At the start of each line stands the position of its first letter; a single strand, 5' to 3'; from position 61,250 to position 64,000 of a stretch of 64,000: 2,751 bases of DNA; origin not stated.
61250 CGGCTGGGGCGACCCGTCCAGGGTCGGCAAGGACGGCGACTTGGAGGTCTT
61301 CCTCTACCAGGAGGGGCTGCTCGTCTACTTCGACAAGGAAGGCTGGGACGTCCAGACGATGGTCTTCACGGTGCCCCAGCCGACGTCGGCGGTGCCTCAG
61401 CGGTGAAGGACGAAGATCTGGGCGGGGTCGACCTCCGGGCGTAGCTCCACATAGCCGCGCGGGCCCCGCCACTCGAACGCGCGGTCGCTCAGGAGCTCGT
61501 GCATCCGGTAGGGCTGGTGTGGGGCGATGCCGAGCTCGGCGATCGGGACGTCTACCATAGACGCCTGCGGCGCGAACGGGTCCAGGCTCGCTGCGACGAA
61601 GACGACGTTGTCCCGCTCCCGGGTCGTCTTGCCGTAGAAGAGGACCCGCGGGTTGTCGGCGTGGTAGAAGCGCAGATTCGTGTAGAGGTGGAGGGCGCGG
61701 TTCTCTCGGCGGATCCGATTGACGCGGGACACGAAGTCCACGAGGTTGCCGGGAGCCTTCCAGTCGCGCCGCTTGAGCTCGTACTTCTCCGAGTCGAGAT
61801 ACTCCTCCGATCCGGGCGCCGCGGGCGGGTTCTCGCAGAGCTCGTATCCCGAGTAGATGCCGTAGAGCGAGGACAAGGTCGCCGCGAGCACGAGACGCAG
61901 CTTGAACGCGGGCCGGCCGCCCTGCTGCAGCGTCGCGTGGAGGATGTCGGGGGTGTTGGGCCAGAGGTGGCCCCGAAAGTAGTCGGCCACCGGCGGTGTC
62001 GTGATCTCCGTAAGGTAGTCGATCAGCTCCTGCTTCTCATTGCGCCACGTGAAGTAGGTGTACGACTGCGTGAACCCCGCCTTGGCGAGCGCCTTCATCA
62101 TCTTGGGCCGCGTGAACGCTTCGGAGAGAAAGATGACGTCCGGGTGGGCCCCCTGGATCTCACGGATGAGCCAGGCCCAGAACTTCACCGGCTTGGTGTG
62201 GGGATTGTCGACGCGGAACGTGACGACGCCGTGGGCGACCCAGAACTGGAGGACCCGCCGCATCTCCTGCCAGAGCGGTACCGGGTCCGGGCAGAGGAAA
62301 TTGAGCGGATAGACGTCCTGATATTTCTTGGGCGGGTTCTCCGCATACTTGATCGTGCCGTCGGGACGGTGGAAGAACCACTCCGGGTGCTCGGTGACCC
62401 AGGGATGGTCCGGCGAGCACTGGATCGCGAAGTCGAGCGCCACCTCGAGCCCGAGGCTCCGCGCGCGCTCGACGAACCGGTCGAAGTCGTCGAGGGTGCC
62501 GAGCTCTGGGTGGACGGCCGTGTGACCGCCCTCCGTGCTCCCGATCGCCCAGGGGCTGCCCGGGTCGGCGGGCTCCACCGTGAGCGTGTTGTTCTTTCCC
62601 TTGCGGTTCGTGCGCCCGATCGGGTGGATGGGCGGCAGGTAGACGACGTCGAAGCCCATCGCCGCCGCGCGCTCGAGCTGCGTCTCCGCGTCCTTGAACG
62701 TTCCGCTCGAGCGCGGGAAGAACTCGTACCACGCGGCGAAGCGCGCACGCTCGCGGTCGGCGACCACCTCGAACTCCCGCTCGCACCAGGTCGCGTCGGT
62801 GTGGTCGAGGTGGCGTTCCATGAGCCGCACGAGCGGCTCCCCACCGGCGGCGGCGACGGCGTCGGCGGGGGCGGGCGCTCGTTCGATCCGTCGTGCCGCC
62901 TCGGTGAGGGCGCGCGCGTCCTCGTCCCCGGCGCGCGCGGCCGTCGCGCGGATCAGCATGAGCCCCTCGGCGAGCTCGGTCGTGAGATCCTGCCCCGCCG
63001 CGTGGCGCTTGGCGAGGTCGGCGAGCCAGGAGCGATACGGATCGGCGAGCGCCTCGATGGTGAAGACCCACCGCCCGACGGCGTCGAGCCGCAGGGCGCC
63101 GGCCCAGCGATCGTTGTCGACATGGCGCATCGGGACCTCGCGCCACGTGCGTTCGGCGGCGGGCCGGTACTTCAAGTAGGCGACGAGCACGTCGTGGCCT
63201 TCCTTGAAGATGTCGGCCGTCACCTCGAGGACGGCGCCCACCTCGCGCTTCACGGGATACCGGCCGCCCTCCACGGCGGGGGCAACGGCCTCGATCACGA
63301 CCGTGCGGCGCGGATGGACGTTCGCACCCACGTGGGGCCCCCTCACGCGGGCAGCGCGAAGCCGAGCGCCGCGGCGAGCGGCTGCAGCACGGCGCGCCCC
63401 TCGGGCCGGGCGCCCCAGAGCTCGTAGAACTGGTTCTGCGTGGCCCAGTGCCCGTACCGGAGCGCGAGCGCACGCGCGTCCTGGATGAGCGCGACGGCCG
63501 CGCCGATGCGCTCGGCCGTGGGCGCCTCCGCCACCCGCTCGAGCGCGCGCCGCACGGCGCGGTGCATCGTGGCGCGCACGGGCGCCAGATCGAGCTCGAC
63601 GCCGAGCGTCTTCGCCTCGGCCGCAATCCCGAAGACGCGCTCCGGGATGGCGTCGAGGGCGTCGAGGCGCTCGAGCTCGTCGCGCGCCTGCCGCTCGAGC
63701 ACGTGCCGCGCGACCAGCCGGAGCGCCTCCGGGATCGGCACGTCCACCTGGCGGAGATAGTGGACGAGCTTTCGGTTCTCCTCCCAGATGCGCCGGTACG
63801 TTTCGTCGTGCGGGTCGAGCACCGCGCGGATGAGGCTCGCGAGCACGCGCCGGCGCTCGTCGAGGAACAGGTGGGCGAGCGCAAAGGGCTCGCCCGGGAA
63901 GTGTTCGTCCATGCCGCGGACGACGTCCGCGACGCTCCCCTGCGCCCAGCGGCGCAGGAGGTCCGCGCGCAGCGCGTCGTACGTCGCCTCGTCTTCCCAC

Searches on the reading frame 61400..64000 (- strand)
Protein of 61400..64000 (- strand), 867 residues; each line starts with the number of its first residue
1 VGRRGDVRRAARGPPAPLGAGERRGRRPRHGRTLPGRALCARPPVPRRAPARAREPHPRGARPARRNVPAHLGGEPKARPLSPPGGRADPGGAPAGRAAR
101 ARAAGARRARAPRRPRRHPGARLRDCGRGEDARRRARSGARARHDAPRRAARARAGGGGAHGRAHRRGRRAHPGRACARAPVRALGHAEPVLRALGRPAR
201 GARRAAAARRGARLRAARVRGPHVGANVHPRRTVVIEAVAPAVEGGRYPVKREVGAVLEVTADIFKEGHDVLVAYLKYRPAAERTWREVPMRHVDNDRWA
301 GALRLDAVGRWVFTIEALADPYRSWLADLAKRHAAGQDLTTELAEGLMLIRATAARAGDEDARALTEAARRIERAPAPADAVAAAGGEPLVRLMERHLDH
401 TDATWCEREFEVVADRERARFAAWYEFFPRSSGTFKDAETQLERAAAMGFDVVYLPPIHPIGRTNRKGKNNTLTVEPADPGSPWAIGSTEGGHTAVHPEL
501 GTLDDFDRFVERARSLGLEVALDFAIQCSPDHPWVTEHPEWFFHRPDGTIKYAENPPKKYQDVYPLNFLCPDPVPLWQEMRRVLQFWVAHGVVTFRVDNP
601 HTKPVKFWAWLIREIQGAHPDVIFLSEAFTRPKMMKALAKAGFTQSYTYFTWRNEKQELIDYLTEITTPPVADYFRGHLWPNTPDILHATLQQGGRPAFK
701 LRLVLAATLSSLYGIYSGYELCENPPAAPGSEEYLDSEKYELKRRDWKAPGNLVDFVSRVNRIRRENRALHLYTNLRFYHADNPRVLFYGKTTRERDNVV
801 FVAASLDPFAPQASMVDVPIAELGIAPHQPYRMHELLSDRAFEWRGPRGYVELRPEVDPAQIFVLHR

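Call 27: search_protein_families(library=pfam, proteins=[window:61400-64000:-], max_evalue=0.00001)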
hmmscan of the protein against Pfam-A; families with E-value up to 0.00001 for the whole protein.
window:61400-64000:- (867 aa): 3 families
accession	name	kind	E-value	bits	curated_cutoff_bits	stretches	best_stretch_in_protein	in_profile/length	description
PF11896.14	GlgE_dom_N_S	-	5.9e-50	170.5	25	1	234-416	3-179/179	Alpha-1,4-glucan:maltose-1-phosphate maltosyltransferase, domain N/S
PF21702.3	GLGE_C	-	2.1e-21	76.4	27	1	778-864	1-86/87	GLGE, C-terminal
PF00128.31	Alpha-amylase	-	3.1e-06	27.1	22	0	433-542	16-114/446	Alpha amylase, catalytic domain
